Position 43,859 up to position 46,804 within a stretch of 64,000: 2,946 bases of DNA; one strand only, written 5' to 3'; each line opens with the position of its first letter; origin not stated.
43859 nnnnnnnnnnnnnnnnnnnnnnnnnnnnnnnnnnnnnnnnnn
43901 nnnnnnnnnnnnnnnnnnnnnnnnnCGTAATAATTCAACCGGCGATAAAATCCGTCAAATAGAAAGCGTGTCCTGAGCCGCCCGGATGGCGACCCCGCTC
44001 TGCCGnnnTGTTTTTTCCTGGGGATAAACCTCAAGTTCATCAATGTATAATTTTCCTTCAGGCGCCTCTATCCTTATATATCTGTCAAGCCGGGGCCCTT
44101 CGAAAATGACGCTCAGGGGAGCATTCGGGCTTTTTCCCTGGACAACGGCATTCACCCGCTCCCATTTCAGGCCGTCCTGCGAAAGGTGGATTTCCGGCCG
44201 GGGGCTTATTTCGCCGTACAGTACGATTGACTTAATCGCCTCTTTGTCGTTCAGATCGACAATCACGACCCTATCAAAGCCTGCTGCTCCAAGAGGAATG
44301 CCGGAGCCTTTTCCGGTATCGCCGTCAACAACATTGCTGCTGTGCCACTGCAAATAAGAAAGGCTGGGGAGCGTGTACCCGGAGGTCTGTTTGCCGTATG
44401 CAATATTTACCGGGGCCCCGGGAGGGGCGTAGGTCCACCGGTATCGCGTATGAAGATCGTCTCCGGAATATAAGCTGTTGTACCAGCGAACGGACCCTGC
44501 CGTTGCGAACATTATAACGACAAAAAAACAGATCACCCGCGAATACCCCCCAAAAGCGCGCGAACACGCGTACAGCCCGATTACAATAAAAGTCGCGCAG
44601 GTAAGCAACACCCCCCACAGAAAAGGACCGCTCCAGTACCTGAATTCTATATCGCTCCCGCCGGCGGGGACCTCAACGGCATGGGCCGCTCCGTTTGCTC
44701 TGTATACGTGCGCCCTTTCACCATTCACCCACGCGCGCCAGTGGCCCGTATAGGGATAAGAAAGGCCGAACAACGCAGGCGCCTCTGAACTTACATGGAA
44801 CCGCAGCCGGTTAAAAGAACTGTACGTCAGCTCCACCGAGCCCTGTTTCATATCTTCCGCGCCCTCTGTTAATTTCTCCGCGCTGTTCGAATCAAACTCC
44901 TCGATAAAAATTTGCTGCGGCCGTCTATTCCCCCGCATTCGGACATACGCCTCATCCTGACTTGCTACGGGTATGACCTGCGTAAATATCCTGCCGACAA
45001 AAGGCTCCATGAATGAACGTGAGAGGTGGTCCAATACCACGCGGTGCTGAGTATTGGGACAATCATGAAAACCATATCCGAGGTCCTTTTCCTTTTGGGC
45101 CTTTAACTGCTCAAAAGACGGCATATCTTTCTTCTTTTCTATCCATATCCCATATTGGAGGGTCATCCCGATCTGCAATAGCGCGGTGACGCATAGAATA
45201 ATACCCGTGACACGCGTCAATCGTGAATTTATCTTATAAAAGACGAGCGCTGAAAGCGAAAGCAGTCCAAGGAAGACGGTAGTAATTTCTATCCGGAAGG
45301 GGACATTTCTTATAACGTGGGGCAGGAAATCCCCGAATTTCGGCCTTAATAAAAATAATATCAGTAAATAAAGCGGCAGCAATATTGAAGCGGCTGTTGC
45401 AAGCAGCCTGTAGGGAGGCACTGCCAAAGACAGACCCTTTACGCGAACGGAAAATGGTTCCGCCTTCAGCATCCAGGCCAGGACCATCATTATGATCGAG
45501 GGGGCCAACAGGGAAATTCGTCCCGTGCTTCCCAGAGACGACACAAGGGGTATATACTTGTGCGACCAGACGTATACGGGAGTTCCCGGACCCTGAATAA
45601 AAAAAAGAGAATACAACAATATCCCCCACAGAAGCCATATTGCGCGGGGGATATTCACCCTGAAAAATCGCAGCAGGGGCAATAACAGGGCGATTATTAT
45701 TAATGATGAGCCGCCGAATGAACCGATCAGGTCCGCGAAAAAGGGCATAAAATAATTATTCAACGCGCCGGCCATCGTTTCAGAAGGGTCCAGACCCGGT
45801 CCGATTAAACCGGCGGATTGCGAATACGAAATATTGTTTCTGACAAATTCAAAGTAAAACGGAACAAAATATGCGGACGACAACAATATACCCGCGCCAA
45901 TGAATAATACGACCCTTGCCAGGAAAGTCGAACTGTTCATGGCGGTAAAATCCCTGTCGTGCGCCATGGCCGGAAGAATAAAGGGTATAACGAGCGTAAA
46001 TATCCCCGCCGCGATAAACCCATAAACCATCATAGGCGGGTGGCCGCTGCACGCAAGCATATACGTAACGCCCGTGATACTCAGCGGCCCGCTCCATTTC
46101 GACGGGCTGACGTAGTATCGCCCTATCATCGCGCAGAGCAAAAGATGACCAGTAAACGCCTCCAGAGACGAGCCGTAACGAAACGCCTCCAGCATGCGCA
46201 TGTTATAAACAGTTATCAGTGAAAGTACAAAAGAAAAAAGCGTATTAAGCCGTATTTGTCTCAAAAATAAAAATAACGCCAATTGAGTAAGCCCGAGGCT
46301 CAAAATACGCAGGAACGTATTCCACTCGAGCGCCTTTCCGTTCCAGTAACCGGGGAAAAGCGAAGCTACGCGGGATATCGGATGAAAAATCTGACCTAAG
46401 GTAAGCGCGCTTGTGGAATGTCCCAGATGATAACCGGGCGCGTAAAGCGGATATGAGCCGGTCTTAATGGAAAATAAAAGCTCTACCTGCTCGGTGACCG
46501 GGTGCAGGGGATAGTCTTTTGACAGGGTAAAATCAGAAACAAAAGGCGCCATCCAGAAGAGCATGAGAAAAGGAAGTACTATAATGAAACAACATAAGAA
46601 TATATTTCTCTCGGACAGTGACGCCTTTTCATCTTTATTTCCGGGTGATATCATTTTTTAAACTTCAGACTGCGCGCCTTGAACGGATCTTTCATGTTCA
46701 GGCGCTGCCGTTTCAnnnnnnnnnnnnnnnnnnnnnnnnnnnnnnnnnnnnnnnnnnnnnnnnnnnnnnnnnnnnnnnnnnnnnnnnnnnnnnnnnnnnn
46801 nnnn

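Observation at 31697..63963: At least four GtrB/ArnC-type Und-P-sugar synthases and at least three GT-C transferases in 32 kb: parallel three-component periplasmic glycosylation systems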

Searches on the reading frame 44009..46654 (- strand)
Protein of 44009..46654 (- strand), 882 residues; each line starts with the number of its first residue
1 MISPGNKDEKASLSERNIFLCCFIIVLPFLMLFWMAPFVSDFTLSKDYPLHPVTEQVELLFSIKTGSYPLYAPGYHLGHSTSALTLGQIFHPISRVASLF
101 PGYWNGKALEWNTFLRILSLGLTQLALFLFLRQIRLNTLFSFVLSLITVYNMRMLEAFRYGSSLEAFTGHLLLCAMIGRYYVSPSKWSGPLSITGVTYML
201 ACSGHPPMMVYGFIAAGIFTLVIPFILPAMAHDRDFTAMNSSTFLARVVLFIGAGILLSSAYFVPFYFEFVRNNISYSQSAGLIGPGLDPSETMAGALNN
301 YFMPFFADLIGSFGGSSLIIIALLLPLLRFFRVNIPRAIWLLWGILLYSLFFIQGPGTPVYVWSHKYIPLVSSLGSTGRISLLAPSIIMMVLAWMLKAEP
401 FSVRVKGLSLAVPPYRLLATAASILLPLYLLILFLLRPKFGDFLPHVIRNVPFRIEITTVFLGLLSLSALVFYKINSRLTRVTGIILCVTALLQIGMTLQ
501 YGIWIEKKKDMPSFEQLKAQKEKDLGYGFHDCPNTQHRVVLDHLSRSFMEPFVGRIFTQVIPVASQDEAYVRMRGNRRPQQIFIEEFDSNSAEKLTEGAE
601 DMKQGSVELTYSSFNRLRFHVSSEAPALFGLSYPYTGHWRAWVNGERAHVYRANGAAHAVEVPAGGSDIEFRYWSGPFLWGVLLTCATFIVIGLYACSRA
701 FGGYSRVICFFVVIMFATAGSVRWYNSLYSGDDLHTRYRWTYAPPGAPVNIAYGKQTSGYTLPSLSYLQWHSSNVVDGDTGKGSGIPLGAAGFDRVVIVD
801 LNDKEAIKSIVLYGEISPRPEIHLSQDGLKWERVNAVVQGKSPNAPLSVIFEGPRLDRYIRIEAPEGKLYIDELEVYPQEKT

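Call 4: search_protein_families(library=pfam, proteins=[window:44009-46654:-])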
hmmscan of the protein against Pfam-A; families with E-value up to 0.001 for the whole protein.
window:44009-46654:- (882 aa): 3 families
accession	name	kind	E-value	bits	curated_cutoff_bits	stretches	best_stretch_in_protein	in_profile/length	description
PF09586.16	YfhO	-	1.9e-08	33.6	28.5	1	590-685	739-835/835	Bacterial membrane protein YfhO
PF00754.31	F5_F8_type_C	-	0.00045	20.8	28.2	1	769-866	11-114/127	F5/8 type C domain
PF22633.2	F5_F8_type_C_2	-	0.00082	20.4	27.8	0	774-862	1-91/91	NedA-like, galactose-binding domain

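Call 8: search_protein_families(library=ncbifam, proteins=[window:44009-46654:-], max_evalue=0.01)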
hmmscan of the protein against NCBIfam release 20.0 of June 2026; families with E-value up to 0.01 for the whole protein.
window:44009-46654:- (882 aa): 0 families

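Call 16: search_solved_structures(query=window:44009-46654:-, max_evalue=10)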
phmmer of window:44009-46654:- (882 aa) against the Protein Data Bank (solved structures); distinct sequences matched with E-value up to 10: 1.
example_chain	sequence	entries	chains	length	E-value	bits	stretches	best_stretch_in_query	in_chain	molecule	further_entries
4a42_A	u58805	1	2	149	0.76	11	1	794-877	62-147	ALPHA-N-ACETYLGLUCOSAMINIDASE FAMILY PROTEIN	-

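Call 30: find_homologous_proteins(query=window:44009-46654:-, max_evalue=0.001)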
Query window:44009-46654:- (882 aa): 108 proteins with E <= 0.001 among 8000 candidates.
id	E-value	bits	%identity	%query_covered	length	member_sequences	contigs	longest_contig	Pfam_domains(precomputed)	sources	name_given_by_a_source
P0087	0.0e+0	1951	100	97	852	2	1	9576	PF09586.17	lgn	-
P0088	0.0e+0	1299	65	96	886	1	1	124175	PF00754.32,PF09586.17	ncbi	-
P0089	0.0e+0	1298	65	97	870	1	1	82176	PF00754.32,PF09586.17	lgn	-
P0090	0.0e+0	1291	66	96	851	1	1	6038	PF00754.32,PF09586.17,PF22633.4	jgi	-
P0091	0.0e+0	1271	65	96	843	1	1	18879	PF00754.32,PF09586.17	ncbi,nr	ncbi:MAG: YfhO family protein [Candidatus Omnitrophica bacterium]|nr:YfhO family protein [Candidatus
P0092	0.0e+0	1243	63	99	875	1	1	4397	PF00754.32,PF09586.17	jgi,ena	-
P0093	0.0e+0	1219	61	97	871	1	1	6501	PF09586.17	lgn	-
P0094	0.0e+0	1210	60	98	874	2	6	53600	PF00754.32,PF09586.17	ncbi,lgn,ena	-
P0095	0.0e+0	1125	58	98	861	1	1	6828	PF00754.32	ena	-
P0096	0.0e+0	1099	56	98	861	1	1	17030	PF00754.32,PF09586.17,PF22633.4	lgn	-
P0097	0.0e+0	1081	55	97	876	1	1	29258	PF00754.32,PF09586.17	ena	-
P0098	0.0e+0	1065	55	97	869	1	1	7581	-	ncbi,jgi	jgi:hypothetical protein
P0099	0.0e+0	1061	53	99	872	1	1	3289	PF00754.32,PF09586.17,PF22633.4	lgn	-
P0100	0.0e+0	1057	54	98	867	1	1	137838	PF00754.32,PF09586.17,PF22633.4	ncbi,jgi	jgi:hypothetical protein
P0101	0.0e+0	1052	54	99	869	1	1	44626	PF09586.17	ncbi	-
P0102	0.0e+0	1046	53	99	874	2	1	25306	PF00754.32,PF09586.17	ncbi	-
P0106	0.0e+0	1028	53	97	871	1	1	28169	PF00754.32,PF09586.17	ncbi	-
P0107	0.0e+0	1013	52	97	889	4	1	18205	PF09586.17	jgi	jgi:hypothetical protein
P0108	1.4e-296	1004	52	96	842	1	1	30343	PF00754.32,PF09586.17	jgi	jgi:hypothetical protein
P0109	7.5e-281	952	49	97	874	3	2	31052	PF09586.17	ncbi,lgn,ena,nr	ncbi:MAG TPA: hypothetical protein ENH01_07750 [Nitrospirae bacterium]|nr:hypothetical protein [Nitr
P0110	3.9e-274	930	50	97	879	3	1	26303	PF00754.32,PF09586.17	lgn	-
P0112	6.3e-269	913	48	96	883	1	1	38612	PF00754.32,PF09586.17,PF22633.4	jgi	jgi:hypothetical protein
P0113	6.7e-267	906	48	98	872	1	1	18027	PF00754.32,PF09586.17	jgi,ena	-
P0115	2.9e-264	898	49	96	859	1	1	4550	PF00754.32,PF09586.17,PF22633.4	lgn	-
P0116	4.9e-263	893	48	96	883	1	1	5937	PF00754.32,PF09586.17,PF22633.4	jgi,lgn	jgi:hypothetical protein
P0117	2.3e-260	885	48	99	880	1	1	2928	PF00754.32,PF09586.17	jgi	-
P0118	5.0e-258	877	46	96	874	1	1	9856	PF00754.32,PF09586.17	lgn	-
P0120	1.6e-254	865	46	99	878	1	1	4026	PF00754.32,PF09586.17,PF22633.4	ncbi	-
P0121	3.5e-254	864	46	98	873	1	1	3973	PF00754.32,PF09586.17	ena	-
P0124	8.6e-252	856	47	93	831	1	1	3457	PF00754.32,PF09586.17,PF22633.4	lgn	-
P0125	7.2e-251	853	47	96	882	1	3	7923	PF00754.32,PF09586.17,PF22633.4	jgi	jgi:hypothetical protein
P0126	4.6e-243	827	47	96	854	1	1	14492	PF00754.32,PF09586.17,PF22633.4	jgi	jgi:hypothetical protein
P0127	9.3e-243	826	44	98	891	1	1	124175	PF00754.32,PF09586.17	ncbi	-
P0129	8.7e-241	820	44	99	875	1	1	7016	PF09586.17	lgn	-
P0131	1.2e-239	816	44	96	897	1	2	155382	PF00754.32,PF09586.17,PF22633.4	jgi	jgi:hypothetical protein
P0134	2.2e-235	802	44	96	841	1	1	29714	PF00754.32,PF09586.17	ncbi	-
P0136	1.9e-231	789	43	97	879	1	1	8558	PF00754.32,PF09586.17,PF22633.4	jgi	jgi:hypothetical protein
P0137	3.5e-231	788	44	93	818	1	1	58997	PF00754.32,PF09586.17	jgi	jgi:hypothetical protein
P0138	1.9e-230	786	44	98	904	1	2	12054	PF00754.32,PF09586.17,PF22633.4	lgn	-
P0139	5.8e-230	784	44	95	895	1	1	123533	PF00754.32,PF09586.17,PF22633.4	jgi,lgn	jgi:hypothetical protein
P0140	2.6e-229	782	44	93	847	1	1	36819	PF00754.32,PF09586.17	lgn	-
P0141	6.9e-229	780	43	99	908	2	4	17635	PF00754.32,PF09586.17,PF22633.4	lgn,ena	-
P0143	9.4e-228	777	43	97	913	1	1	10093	PF09586.17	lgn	-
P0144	3.5e-227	775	44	99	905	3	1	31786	PF00754.32,PF09586.17,PF22633.4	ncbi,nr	ncbi:MAG: YfhO family protein [Nitrospirae bacterium]|nr:YfhO family protein [Nitrospirota bacterium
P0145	1.1e-217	743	41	97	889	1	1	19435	PF00754.32,PF09586.17,PF22633.4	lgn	-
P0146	2.8e-217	742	44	99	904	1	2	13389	PF00754.32,PF09586.17,PF22633.4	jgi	jgi:hypothetical protein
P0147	2.8e-213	729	42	96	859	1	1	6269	PF00754.32,PF09586.17,PF22633.4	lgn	-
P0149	3.5e-207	709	40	97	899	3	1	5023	PF00754.32,PF09586.17,PF22633.4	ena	-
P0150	8.4e-206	704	41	98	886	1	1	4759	PF00754.32,PF09586.17,PF22633.4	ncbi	-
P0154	4.8e-201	688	40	97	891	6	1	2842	PF00754.32,PF09586.17,PF22633.4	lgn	-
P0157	4.5e-199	682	40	96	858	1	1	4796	PF00754.32,PF09586.17,PF22633.4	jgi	-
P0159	4.6e-197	675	40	98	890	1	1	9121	PF00754.32,PF09586.17,PF22633.4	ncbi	-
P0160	1.5e-195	670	40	97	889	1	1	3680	PF00754.32,PF09586.17,PF22633.4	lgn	-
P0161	2.2e-193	663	39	99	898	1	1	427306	PF00754.32,PF09586.17,PF22633.4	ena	-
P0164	6.8e-187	642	38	98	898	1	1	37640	PF00754.32,PF09586.17,PF22633.4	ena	-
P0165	1.7e-186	640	39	99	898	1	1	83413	PF00754.32,PF09586.17,PF22633.4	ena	-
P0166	8.5e-184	631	37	99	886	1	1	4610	PF00754.32,PF09586.17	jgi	-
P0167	2.5e-183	630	38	99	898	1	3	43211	PF00754.32,PF09586.17,PF22633.4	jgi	-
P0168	2.0e-182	627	38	97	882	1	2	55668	PF00754.32,PF09586.17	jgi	jgi:hypothetical protein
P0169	3.7e-179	616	41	82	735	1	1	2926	PF00754.32,PF09586.17,PF22633.4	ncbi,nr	ncbi:MAG: discoidin domain-containing protein, partial [Thermodesulfovibrionia bacterium]|nr:discoid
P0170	6.2e-178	612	37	97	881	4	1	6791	PF00754.32,PF09586.17,PF22633.4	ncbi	ncbi:MAG: YfhO family protein, partial [Desulfobacterales bacterium]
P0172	1.2e-175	604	38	94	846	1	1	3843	PF00754.32,PF09586.17,PF22633.4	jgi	-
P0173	5.2e-172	592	37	94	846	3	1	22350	PF00754.32,PF09586.17,PF22633.4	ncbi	ncbi:MAG: YfhO family protein [Desulfobacterales bacterium]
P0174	3.5e-168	580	36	100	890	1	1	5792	PF09586.17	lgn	-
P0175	4.0e-167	576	37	97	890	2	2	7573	PF00754.32,PF09586.17,PF22633.4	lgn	-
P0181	1.7e-148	514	34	97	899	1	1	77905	PF00754.32,PF09586.17,PF22633.4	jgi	jgi:hypothetical protein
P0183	8.7e-132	459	32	98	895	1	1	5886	PF09586.17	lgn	-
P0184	2.9e-131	457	32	96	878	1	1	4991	PF00754.32,PF09586.17,PF22633.4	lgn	-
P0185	2.5e-129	451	36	81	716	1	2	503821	PF09586.17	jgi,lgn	-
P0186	1.4e-121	425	34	82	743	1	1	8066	PF09586.17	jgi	-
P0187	2.7e-121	425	32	96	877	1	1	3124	PF00754.32,PF09586.17,PF22633.4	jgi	jgi:hypothetical protein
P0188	2.6e-120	421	36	82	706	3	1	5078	PF09586.17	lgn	-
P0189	2.3e-113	398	35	83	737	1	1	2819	PF09586.17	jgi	jgi:hypothetical protein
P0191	4.4e-111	391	34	82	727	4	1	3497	PF09586.17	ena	-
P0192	1.4e-104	369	33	82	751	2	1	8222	PF09586.17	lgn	-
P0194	2.8e-8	51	44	9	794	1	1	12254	PF09586.17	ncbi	-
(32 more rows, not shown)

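Call 36: find_encoding_contigs(protein=P0088, flank=10000, max_places=2)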
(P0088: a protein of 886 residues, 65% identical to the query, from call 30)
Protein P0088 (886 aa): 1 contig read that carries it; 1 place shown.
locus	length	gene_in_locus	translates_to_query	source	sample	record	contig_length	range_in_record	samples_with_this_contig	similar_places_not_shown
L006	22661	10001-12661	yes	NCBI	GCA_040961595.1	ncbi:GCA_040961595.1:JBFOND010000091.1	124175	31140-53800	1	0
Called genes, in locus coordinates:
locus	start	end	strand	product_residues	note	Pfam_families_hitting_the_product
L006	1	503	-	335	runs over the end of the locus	PF01073:3Beta_HSD, PF01370:Epimerase, PF02719:Polysacc_synt_2 (weak), PF04321:RmlD_sub_bind (weak), PF16363:GDP_Man_Dehyd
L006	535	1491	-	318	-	PF00535:Glycos_transf_2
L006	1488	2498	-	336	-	PF13641:Glyco_tranf_2_3 (weak), PF00535:Glycos_transf_2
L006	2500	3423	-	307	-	PF01370:Epimerase, PF04321:RmlD_sub_bind, PF16363:GDP_Man_Dehyd, PF02719:Polysacc_synt_2 (weak)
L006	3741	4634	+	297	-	PF01209:Ubie_methyltran (weak), PF13489:Methyltransf_23 (weak), PF13649:Methyltransf_25, PF13847:Methyltransf_31 (weak), PF08241:Methyltransf_11, PF08242:Methyltransf_12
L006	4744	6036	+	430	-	-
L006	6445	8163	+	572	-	PF02543:Carbam_trans_N, PF16861:Carbam_trans_C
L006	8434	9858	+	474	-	PF12710:HAD (weak), PF01040:UbiA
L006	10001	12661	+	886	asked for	PF09586:YfhO (weak), PF00754:F5_F8_type_C (weak)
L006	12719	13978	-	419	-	-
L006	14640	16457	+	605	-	PF02543:Carbam_trans_N, PF16861:Carbam_trans_C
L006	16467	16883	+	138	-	PF19588:SxtJ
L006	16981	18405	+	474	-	PF02310:B12-binding, PF04055:Radical_SAM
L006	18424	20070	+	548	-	-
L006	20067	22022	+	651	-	PF00884:Sulfatase, PF16347:SGSH_C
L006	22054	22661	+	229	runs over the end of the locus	-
